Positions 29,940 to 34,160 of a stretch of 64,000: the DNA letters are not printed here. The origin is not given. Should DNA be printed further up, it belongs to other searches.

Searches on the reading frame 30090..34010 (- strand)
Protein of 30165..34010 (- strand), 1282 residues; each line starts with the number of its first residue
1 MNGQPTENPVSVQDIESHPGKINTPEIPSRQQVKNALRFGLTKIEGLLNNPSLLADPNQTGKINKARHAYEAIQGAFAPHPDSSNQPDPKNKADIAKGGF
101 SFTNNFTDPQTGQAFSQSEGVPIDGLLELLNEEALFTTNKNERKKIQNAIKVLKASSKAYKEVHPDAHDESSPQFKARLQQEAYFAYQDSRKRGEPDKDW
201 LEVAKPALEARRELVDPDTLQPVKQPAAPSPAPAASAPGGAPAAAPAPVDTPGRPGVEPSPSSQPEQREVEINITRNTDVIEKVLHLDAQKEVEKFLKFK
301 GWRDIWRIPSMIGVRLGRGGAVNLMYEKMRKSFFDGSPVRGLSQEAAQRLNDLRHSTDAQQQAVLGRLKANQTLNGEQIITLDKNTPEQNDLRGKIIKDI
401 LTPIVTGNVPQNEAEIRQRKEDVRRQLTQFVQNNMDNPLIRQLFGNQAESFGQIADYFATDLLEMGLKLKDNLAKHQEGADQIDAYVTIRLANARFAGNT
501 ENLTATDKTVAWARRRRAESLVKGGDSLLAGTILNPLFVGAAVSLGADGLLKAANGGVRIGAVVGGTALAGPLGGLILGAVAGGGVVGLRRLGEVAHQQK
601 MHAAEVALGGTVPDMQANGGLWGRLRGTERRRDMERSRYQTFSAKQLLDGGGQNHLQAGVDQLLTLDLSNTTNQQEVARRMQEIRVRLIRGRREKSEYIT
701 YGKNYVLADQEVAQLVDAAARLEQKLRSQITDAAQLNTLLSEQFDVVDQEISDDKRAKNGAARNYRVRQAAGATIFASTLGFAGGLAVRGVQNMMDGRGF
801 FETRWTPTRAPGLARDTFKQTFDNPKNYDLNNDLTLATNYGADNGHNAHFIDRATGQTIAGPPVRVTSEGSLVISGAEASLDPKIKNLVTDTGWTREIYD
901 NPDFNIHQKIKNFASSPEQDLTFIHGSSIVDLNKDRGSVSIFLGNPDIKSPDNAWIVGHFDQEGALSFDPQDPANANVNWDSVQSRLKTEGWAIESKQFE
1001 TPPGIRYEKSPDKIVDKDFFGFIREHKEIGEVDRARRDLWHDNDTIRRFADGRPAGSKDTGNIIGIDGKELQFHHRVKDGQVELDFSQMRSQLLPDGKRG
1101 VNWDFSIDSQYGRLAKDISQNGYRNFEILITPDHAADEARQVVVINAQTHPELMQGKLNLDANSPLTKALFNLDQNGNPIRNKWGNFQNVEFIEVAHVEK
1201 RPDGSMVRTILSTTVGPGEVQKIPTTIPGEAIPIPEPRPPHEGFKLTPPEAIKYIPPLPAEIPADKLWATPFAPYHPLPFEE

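Call 83: find_homologous_proteins(query=window:30165-34010:-, max_evalue=0.001)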
Query seq(1282 aa) (1282 aa): 1 proteins with E <= 0.001 among 8000 candidates.
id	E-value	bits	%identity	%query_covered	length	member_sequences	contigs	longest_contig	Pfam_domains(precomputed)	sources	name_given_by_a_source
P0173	0.0e+0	2922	100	100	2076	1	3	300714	PF06293.21,PF07714.24,PF00069.32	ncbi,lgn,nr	ncbi:protein kinase [Candidatus Daviesbacteria bacterium]|nr:protein kinase [Candidatus Daviesbacter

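Call 97: search_solved_structures(query=A10, max_evalue=5)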
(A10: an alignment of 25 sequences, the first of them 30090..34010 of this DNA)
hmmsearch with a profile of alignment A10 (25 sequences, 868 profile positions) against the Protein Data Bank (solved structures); distinct sequences matched with E-value up to 5: 2.
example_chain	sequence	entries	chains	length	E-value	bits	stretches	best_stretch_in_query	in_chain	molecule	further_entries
4k6l_G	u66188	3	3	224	0.51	11.4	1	248-303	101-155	Putative pertussis-like toxin subunit | Pertussis toxin-like subunit ArtA | Pertussis-like toxin subunit ArtA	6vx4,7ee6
2ozv_A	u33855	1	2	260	2.8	8.9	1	287-334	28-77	Hypothetical protein Atu0636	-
